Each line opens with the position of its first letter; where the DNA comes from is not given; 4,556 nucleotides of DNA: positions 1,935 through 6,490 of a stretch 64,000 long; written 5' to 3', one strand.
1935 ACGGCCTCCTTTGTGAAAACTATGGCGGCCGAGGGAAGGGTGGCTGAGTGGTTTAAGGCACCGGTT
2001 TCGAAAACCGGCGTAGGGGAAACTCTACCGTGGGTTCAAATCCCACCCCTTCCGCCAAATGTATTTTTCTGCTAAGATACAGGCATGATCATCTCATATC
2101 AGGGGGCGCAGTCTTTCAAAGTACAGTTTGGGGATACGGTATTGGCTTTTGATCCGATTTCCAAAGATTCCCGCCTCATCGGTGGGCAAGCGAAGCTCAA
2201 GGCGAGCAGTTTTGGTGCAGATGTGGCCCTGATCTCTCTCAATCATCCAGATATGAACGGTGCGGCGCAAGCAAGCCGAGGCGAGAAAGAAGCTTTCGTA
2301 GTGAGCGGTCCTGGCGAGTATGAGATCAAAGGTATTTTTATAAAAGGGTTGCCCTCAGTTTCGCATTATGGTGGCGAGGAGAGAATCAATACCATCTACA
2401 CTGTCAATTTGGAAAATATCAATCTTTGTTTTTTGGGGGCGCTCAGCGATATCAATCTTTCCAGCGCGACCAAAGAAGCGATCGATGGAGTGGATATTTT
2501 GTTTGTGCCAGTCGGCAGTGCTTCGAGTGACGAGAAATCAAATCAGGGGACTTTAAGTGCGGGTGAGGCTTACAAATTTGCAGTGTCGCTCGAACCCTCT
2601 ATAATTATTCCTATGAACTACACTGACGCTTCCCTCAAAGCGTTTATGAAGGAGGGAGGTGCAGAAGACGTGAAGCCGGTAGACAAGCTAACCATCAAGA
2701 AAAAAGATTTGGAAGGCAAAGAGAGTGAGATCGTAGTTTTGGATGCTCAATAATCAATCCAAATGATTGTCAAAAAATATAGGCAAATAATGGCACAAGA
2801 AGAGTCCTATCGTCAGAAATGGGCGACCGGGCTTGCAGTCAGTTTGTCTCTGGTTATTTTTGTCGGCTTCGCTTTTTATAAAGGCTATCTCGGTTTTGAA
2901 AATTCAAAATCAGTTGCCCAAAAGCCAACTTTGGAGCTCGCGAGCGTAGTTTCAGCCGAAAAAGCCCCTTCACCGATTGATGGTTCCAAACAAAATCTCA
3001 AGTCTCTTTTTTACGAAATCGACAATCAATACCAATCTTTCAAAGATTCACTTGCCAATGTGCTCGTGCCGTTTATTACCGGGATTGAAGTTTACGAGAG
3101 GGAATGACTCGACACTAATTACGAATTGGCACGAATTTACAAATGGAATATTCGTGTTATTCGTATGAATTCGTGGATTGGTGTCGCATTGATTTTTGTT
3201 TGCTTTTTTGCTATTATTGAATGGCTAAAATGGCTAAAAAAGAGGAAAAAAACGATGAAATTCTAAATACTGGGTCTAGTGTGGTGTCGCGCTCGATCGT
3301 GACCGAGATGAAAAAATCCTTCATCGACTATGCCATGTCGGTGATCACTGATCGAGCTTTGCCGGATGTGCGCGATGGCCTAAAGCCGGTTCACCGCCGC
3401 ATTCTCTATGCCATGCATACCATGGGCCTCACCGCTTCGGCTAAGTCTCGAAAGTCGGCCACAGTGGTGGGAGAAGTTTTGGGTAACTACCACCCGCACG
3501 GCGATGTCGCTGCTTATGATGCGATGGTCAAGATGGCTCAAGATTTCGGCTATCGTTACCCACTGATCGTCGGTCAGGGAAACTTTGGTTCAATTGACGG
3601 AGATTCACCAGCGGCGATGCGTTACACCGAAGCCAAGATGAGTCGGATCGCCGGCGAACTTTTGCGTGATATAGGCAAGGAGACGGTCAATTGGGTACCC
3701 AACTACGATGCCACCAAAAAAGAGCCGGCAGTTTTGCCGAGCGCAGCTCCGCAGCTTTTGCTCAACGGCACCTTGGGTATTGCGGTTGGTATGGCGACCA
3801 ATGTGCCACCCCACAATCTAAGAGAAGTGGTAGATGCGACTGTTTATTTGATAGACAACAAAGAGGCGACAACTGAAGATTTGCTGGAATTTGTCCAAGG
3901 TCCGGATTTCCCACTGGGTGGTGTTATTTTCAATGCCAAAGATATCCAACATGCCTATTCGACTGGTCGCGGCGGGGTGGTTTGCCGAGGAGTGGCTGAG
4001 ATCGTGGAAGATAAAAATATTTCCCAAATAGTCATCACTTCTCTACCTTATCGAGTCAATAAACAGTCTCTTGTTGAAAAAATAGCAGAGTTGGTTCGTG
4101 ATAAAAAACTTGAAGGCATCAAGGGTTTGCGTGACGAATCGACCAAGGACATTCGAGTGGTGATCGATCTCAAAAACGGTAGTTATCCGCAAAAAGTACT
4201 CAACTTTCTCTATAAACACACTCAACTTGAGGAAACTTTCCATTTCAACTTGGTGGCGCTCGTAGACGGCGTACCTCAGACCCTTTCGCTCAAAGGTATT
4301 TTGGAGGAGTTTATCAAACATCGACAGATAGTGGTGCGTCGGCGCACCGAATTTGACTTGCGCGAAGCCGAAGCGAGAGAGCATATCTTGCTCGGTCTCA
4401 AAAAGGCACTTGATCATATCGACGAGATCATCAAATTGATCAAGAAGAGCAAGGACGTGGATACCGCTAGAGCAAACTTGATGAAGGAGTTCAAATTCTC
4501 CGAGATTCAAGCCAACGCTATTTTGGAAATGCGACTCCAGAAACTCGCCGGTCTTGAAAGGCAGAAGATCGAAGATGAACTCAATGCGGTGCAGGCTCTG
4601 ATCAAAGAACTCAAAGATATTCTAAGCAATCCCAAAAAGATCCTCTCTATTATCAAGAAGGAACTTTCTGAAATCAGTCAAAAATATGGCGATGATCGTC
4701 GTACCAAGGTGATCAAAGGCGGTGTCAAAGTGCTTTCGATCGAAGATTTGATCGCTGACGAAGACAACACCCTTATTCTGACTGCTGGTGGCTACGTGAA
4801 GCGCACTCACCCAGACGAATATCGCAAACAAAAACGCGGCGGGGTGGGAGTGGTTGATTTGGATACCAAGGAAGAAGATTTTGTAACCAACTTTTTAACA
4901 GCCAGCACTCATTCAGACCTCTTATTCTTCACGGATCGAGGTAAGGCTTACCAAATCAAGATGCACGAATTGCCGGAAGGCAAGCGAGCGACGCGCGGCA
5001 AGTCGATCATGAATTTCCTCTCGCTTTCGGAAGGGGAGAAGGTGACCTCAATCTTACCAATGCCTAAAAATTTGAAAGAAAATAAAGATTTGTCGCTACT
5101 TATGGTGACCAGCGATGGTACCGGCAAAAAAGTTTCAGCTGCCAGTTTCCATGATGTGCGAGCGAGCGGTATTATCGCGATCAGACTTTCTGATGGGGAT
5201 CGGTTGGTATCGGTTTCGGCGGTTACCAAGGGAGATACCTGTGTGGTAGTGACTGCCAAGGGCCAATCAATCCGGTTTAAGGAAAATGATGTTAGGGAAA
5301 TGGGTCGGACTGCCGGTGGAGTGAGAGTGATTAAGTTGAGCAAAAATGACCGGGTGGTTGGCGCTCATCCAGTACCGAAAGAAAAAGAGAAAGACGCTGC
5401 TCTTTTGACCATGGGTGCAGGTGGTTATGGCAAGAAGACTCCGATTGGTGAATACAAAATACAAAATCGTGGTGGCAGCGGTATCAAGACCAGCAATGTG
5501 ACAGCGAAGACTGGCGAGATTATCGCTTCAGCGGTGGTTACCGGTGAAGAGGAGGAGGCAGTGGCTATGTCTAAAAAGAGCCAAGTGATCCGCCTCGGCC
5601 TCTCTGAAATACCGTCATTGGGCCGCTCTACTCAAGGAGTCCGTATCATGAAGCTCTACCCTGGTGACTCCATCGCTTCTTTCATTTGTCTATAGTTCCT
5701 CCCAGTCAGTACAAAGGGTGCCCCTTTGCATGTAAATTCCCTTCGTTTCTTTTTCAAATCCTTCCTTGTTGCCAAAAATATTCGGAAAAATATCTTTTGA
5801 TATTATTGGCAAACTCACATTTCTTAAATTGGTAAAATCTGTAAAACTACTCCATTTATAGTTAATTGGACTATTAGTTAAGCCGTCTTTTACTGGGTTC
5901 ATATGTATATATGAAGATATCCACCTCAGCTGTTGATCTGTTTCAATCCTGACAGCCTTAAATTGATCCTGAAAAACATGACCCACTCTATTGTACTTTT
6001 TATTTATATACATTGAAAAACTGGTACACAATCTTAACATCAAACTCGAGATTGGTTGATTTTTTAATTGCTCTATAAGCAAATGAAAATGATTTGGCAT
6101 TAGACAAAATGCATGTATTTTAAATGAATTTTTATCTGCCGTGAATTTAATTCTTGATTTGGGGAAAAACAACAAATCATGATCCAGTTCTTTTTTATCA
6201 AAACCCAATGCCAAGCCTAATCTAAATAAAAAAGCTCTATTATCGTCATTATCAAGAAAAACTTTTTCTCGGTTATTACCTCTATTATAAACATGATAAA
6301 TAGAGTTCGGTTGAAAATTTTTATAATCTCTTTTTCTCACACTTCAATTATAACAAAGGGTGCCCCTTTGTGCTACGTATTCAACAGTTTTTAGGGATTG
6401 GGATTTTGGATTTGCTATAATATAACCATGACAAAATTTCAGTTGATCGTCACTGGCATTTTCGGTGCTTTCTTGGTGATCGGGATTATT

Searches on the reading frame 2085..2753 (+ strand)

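Call 10: search_protein_families(library=pfam, proteins=[window:2085-2753:+], max_evalue=0.001)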
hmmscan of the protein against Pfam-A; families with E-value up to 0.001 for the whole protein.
window:2085-2753:+ (222 aa): 2 families
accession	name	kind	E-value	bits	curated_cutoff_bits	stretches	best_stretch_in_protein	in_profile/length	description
PF13483.12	Lactamase_B_3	-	1.8e-21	77.2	24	1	3-177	2-159/160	Beta-lactamase superfamily domain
PF12706.13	Lactamase_B_2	-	0.00049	20.2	27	1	106-177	129-198/200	Beta-lactamase superfamily domain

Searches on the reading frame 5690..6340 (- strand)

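Call 10: search_protein_families(library=pfam, proteins=[window:5690-6340:-], max_evalue=0.001)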
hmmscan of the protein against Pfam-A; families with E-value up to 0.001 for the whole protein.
window:5690-6340:- (216 aa): 1 family
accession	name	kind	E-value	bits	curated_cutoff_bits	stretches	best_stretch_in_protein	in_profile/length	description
PF01797.21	Y1_Tnp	-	3.4e-14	53.5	23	1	13-147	5-120/121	Transposase IS200 like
